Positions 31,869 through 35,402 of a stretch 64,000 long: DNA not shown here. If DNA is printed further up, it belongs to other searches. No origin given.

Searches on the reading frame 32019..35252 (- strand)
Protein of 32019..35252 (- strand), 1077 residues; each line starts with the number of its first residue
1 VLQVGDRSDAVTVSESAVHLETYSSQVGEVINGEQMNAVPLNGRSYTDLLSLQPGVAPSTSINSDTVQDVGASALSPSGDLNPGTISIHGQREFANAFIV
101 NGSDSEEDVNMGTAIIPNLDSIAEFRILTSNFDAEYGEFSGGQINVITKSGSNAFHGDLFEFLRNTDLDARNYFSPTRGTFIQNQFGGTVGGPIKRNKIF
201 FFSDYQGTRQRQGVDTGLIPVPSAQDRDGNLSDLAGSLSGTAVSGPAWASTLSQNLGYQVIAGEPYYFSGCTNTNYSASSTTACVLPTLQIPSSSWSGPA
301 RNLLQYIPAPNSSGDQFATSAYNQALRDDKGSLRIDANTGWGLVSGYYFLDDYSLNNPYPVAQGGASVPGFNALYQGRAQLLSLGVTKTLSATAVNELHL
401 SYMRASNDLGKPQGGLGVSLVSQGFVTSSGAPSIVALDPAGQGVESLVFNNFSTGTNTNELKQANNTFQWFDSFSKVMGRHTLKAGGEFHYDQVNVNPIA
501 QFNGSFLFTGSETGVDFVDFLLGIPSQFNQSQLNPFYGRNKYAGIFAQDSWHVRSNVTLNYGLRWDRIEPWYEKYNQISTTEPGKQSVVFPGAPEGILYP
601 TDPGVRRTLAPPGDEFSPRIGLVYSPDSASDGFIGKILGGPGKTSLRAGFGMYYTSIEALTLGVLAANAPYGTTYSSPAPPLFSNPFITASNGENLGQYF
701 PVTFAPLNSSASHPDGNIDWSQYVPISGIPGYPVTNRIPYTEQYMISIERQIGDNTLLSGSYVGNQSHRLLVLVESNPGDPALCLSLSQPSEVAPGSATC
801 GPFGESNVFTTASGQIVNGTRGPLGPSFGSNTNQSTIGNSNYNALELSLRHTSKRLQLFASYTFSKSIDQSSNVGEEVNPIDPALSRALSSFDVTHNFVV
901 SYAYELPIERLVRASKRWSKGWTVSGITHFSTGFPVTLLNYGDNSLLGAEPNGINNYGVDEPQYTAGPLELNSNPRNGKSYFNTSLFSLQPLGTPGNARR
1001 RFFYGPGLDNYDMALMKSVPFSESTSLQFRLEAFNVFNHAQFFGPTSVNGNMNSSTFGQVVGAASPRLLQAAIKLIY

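Call 34: search_protein_families(library=pfam, proteins=[window:32019-35252:-], max_evalue=0.0001)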
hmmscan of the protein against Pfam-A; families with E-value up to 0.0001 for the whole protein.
window:32019-35252:- (1077 aa): 2 families
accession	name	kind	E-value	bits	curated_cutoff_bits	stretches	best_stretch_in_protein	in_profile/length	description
PF25183.1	OMP_b-brl_4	-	2.8e-179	598.8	30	1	147-1070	1-838/838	Outer membrane beta barrel domain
PF00593.30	TonB_dep_Rec_b-barrel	-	5.1e-06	27.1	27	1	332-674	21-259/436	TonB dependent receptor-like, beta-barrel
